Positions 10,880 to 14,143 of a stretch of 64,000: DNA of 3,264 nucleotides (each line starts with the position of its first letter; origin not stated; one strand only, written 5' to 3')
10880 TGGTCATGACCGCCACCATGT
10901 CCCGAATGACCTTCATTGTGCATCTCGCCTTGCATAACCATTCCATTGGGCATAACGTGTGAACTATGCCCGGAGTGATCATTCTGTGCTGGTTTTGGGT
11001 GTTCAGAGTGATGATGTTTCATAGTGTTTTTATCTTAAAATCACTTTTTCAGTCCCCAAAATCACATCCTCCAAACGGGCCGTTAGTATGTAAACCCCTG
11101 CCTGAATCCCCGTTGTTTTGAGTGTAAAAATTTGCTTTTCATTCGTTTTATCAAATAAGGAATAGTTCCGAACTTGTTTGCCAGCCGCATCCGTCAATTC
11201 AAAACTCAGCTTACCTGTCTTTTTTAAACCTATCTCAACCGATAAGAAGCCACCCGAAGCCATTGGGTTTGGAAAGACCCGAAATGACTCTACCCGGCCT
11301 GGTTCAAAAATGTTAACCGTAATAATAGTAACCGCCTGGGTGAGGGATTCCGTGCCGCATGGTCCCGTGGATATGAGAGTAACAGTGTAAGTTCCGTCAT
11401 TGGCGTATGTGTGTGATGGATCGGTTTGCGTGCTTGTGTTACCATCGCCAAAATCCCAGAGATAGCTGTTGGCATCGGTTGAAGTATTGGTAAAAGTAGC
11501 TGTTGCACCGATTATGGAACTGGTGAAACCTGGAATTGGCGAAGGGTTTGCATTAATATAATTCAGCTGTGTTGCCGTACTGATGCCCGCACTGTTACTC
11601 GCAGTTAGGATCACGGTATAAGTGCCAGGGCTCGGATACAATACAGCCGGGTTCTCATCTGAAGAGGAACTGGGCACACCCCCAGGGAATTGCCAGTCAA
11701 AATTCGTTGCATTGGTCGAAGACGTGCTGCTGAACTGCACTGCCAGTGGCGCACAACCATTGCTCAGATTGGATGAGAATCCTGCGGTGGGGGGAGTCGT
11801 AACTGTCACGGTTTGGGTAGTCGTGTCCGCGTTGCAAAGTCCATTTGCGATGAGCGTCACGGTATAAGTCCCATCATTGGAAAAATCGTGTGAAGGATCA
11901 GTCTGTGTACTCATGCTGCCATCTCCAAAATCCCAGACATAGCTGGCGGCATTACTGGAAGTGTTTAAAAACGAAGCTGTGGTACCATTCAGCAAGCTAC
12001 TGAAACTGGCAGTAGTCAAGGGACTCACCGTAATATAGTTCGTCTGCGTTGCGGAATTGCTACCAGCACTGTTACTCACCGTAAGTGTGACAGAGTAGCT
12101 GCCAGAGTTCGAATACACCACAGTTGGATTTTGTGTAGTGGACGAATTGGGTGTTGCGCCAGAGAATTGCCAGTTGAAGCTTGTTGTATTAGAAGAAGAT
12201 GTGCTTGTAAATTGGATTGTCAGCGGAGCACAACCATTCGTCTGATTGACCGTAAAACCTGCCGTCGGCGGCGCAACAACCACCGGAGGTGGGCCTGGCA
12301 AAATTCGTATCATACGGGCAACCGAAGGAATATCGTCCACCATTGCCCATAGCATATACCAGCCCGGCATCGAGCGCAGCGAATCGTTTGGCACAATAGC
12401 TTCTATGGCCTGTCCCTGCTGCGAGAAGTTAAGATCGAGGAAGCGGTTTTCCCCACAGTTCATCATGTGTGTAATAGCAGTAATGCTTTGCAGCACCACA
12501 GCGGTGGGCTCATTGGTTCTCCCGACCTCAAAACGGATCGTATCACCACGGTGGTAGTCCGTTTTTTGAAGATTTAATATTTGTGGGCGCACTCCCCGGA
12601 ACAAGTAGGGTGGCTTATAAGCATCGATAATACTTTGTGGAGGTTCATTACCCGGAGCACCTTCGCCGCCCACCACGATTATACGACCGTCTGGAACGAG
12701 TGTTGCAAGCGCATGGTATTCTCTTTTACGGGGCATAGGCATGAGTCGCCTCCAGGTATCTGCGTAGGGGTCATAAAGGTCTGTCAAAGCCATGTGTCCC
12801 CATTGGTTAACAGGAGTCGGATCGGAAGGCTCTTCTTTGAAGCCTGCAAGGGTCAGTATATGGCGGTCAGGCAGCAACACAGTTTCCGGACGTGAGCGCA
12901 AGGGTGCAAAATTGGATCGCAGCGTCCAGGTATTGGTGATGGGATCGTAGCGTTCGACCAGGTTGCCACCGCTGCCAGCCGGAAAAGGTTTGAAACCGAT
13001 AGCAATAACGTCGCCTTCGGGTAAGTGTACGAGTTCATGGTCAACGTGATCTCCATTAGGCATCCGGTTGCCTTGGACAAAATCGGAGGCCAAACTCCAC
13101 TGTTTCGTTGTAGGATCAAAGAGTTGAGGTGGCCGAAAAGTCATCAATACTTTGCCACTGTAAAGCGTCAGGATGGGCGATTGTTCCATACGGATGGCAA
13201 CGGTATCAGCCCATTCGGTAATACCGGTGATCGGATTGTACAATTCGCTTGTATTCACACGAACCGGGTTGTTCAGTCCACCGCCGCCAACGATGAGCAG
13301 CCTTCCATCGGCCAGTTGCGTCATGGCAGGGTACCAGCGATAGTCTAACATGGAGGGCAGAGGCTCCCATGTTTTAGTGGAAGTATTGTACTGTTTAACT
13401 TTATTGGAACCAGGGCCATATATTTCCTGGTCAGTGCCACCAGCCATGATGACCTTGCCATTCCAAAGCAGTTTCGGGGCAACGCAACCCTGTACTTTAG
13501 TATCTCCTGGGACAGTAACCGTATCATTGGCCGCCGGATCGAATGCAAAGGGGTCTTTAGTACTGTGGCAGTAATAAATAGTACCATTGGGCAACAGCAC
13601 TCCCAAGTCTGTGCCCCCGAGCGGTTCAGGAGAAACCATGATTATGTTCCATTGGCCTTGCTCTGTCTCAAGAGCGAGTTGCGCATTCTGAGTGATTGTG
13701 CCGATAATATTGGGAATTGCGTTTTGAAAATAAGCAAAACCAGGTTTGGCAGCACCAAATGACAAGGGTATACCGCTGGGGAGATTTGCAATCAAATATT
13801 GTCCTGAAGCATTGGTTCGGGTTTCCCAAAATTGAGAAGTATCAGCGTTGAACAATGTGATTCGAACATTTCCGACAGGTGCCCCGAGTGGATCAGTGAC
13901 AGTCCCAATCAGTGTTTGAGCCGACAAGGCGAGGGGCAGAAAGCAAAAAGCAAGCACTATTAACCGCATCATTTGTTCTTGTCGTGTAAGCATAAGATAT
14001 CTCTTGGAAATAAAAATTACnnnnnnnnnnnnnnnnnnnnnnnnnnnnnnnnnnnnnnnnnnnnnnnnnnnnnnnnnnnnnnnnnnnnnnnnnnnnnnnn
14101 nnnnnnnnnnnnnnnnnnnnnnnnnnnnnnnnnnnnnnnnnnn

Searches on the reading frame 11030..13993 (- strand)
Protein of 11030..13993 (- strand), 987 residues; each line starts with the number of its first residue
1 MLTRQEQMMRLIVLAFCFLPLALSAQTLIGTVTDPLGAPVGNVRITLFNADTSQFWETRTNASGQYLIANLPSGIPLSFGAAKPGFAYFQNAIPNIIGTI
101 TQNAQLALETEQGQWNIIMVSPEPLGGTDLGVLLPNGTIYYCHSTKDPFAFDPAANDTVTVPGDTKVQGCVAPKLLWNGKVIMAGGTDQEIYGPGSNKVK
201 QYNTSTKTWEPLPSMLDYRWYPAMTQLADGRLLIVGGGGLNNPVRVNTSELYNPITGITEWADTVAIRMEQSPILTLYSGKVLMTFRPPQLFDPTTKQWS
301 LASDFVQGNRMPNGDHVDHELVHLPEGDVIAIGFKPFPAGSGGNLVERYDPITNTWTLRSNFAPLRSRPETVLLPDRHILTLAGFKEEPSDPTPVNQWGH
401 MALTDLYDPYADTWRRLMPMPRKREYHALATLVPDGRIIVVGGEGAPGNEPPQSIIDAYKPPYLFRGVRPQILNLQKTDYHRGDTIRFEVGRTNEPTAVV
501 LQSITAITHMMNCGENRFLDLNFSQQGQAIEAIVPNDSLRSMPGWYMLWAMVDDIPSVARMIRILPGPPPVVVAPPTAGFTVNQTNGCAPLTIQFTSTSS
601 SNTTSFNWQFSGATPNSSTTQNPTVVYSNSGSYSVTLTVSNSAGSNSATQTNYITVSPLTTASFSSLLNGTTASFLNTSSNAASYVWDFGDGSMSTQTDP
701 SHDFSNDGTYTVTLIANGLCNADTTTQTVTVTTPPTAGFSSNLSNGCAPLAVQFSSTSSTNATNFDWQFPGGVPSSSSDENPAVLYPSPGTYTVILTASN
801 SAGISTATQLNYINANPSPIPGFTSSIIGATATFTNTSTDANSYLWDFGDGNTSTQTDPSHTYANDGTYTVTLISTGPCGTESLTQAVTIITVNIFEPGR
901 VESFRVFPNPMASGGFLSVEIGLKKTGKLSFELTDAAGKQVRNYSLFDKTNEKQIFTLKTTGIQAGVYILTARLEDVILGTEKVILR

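Call 52: search_protein_families(library=pfam, proteins=[window:11030-13993:-], max_evalue=0.001)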
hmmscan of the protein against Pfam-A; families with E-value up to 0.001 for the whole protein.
window:11030-13993:- (987 aa): 14 families
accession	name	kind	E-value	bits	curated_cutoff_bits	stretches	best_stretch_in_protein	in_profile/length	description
PF18911.6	PKD_4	-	7.3e-52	173.8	27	4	831-890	23-83/85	PKD domain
PF00801.26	PKD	-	1.9e-34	117.9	23.5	4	829-884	14-74/80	PKD domain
PF09118.17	GO-like_E_set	-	2.9e-15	56.8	25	1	469-564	1-100/100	Galactose oxidase-like, Early set domain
PF13964.12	Kelch_6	-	2e-14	53.4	25.3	1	176-216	9-47/50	Kelch motif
PF01344.31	Kelch_1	-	1.8e-12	47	20.1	0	178-215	11-45/46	Kelch motif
PF13620.12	CarboxypepD_reg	-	1.8e-10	41.5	32.3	1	27-89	1-62/82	Carboxypeptidase regulatory-like domain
PF13415.12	Kelch_3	-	7.7e-10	39.1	22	0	404-430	20-46/48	Galactose oxidase, central domain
PF13418.12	Kelch_4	-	3.1e-09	37.1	21.6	0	426-459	4-32/49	Galactose oxidase, central domain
PF18981.6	InlK_D3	-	3e-08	34.1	25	0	778-806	38-66/75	Internalin K domain (D3/D4)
PF07250.17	Glyoxal_oxid_N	-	5.9e-08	32.7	37.5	1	170-238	69-136/243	Glyoxal oxidase N-terminus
PF07646.21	Kelch_2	-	1.7e-07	31.3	21.3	0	177-215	10-47/48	Kelch motif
PF25210.1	Kelch_FKB95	-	2.2e-05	24.7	70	0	194-284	55-146/268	FKB95, Kelch-repeats domain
PF16820.11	PKD_3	-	2.8e-05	24.3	26.3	0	574-641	7-68/68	PKD-like domain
PF18962.6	Por_Secre_tail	-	5.6e-05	23.8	27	1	906-975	1-65/75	Secretion system C-terminal sorting domain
